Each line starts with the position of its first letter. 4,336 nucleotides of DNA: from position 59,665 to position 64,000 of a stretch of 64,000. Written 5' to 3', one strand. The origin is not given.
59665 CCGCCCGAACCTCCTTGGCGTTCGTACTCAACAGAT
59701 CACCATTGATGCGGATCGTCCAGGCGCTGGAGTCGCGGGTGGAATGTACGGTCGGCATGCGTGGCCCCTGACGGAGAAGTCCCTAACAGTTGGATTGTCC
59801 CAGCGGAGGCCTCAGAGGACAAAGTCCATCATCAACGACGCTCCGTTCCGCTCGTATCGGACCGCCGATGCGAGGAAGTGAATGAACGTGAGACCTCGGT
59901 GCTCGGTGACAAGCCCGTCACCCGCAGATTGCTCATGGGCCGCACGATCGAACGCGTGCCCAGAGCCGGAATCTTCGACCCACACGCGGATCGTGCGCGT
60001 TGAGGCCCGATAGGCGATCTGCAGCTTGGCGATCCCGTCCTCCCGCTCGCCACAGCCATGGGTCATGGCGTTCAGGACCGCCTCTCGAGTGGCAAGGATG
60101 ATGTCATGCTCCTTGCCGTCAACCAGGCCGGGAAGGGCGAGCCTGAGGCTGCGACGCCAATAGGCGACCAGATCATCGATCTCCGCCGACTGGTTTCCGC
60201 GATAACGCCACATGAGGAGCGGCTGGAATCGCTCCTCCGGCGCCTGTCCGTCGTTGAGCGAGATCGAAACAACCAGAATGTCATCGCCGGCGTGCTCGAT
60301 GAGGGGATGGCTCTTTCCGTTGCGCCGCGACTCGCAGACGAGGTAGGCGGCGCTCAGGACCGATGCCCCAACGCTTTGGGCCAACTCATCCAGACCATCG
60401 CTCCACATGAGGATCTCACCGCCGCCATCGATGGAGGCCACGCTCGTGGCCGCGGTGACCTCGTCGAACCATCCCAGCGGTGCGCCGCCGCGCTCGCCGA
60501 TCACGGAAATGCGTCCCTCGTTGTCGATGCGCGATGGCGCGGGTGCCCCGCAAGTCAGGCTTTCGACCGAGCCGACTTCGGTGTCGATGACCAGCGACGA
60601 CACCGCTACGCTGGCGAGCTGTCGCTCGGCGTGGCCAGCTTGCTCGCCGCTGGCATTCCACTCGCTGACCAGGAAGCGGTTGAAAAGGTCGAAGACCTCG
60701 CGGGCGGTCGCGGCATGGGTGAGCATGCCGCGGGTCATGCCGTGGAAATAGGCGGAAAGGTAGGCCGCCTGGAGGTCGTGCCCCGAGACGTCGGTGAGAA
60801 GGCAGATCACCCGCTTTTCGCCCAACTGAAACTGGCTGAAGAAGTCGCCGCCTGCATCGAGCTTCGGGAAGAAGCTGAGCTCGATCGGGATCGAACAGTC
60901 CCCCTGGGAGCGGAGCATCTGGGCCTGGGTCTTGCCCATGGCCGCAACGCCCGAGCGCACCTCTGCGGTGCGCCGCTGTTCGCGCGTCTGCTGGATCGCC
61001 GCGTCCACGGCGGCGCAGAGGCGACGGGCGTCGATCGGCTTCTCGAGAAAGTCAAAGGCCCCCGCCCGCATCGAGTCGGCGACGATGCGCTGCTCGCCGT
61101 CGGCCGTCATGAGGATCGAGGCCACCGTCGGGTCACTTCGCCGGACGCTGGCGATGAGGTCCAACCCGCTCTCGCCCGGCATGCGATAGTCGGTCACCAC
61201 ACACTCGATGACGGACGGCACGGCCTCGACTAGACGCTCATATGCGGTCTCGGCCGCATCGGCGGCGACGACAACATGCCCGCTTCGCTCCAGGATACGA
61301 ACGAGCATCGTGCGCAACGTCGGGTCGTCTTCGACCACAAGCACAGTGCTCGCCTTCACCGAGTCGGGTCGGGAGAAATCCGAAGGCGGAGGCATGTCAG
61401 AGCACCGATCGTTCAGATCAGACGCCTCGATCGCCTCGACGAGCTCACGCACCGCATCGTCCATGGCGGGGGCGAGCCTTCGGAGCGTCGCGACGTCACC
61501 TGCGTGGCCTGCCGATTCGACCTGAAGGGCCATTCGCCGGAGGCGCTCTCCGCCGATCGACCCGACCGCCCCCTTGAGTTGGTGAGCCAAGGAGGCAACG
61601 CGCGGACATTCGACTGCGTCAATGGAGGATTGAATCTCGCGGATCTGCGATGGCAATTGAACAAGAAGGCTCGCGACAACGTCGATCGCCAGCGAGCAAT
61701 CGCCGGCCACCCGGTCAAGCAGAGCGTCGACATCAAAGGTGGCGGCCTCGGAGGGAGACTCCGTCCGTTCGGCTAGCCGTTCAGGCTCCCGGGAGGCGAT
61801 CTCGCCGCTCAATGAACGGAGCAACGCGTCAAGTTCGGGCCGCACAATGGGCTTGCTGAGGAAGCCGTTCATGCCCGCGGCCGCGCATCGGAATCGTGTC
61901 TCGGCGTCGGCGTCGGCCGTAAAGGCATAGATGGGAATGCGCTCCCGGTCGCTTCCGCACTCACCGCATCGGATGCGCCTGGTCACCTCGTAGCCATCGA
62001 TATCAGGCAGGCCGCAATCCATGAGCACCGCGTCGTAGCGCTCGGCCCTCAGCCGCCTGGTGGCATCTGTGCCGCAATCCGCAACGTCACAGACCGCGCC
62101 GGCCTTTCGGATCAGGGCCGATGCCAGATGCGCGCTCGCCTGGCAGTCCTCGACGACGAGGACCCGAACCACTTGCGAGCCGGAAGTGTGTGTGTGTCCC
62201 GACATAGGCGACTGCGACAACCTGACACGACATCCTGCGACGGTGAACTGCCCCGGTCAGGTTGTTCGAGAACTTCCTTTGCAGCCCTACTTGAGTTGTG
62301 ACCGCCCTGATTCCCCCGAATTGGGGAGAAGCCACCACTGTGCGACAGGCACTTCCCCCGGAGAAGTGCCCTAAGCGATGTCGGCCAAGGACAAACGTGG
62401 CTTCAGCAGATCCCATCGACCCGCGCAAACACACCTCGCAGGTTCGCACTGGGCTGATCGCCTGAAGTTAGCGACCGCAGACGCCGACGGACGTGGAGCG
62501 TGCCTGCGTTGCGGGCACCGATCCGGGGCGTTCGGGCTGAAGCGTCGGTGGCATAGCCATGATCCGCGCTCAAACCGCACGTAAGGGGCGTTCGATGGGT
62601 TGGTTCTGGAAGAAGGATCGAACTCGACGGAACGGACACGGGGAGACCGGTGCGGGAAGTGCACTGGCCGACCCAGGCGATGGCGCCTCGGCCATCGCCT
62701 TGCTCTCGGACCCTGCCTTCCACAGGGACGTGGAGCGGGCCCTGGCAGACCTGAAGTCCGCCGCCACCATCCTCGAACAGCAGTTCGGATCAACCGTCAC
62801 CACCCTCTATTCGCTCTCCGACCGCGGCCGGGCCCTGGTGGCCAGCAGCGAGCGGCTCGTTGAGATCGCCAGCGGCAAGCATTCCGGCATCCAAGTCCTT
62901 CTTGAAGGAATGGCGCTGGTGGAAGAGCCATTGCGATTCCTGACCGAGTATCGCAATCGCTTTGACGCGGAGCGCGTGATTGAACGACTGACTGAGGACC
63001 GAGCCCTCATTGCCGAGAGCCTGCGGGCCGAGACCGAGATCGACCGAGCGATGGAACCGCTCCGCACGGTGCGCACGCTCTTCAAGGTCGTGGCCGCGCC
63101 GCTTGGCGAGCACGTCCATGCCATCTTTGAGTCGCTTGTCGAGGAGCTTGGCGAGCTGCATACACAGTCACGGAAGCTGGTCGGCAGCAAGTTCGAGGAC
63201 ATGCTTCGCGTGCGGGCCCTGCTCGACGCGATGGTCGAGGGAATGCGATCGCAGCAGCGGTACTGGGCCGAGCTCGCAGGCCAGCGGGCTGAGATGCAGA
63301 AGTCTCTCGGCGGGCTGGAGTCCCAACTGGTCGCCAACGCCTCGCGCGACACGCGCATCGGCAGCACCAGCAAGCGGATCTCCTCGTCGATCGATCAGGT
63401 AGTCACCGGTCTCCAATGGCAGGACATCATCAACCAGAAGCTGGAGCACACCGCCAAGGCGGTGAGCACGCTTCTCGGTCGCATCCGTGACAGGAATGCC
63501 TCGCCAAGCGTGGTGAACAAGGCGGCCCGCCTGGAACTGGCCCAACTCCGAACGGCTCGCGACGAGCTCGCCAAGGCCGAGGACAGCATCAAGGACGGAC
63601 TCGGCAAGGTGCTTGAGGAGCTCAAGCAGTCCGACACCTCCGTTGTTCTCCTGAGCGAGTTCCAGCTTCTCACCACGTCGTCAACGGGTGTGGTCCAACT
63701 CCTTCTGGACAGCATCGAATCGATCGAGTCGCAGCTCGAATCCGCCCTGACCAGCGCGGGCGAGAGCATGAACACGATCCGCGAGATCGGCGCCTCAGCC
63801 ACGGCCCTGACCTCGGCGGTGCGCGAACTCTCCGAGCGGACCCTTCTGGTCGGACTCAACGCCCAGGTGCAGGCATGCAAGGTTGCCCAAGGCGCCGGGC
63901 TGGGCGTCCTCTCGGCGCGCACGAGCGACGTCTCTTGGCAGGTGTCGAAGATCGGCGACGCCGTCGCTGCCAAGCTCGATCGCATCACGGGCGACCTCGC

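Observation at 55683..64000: Candidate integrated signalling system: MCP-like protein facing REC-HPt-REC-PP2C-RsbW-like fusion, STAS, small TM ORF, ECF sigma, repeat array, TM protein and a duplicated secreted protein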

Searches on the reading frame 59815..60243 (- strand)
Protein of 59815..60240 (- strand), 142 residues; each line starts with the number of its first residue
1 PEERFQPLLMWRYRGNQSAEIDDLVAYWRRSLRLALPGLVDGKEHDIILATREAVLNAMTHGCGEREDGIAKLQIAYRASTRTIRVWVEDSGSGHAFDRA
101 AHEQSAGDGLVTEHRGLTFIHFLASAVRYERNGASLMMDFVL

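Call 103: search_solved_structures(query=window:59815-60240:-, max_evalue=1)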
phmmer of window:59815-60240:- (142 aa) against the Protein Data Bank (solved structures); distinct sequences matched with E-value up to 1: 2.
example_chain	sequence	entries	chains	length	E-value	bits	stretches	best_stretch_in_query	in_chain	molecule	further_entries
4r39_A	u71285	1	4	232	0.13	15.3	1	49-98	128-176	Blue-light-activated histidine kinase 2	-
4r3a_A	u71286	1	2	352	0.27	14.3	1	49-98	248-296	Blue-light-activated histidine kinase 2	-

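Call 107: search_solved_structures(query=A8, max_evalue=1)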
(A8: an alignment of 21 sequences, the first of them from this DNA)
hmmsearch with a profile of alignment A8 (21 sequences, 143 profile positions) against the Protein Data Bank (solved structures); distinct sequences matched with E-value up to 1: 11.
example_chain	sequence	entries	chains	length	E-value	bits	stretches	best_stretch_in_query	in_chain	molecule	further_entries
6m36_A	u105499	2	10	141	1.2e-06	31.5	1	46-139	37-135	Serine-protein kinase RsbW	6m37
4r39_A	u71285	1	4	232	0.00039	23.4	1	48-104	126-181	Blue-light-activated histidine kinase 2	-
1tid_A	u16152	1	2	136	0.00074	22.5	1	48-138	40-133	Anti-sigma F factor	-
1til_A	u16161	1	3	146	0.00074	22.5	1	48-139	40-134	Anti-sigma F factor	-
1th8_A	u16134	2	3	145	0.00078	22.4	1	48-139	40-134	Anti-sigma F factor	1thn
1l0o_A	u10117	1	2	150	0.00081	22.3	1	48-139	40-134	Anti-sigma F factor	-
4r3a_A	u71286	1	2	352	0.0011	21.9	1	48-104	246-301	Blue-light-activated histidine kinase 2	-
7n0e_B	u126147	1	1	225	0.71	12.8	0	53-112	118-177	Histidine kinase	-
6dk7_A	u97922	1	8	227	0.72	12.8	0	53-112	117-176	RetS (Regulator of Exopolysaccharide and Type III Secretion)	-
6dk8_A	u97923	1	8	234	0.77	12.7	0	53-112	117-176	RetS (Regulator of Exopolysaccharide and Type III Secretion)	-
6swj_A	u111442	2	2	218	0.89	12.5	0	58-104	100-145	Histidine kinase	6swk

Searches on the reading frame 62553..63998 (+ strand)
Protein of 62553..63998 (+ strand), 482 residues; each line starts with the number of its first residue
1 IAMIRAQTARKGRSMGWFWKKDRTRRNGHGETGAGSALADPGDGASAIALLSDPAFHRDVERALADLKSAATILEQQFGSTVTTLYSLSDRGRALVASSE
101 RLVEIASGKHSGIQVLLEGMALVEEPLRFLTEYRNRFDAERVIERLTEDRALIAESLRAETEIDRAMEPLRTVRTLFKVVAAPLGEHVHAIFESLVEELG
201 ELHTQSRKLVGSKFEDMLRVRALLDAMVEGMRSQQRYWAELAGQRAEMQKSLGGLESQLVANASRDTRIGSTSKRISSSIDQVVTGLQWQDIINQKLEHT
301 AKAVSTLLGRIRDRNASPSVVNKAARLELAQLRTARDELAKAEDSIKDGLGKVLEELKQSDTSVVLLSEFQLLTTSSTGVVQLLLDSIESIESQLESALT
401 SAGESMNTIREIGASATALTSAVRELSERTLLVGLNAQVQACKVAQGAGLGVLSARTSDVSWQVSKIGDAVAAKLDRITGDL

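Call 9: search_protein_families(library=ncbifam, proteins=[window:62553-63998:+], max_evalue=0.01)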
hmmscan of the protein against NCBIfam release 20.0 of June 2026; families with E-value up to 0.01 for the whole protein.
window:62553-63998:+ (482 aa): 1 family
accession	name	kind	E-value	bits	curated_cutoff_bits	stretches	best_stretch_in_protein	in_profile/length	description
TIGR02168.1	SMC_prok_B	equivalog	0.0093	13.7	567.35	1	207-409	350-552/1181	chromosome segregation protein SMC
